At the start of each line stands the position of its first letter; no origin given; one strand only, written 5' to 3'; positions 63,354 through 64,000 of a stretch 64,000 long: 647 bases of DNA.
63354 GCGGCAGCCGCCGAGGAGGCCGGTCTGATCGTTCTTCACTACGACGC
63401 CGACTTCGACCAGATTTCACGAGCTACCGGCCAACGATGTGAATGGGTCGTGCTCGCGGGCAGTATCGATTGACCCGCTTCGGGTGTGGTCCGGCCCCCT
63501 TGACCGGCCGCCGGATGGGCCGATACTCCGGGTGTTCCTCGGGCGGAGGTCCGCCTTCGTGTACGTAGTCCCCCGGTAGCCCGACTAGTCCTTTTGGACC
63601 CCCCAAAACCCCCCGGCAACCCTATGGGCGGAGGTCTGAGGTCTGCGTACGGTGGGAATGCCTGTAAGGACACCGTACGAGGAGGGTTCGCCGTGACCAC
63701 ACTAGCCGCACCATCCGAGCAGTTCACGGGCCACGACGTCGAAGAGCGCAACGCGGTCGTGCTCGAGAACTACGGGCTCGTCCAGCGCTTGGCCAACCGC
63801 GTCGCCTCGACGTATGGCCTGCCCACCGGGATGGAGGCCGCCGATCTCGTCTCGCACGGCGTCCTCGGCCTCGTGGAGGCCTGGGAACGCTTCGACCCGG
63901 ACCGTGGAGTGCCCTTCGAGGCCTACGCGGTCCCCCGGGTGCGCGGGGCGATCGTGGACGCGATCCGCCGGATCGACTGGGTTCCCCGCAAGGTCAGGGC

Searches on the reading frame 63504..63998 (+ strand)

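Call 78: search_protein_families(library=pfam, max_evalue=0.001, proteins=[window:63504-63998:+])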
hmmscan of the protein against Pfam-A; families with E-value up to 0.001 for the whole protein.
window:63504-63998:+ (165 aa): 1 family
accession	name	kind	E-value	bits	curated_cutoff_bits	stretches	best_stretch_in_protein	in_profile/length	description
PF04542.20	Sigma70_r2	-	2.6e-17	62.8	24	1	88-159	4-70/71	Sigma-70 region 2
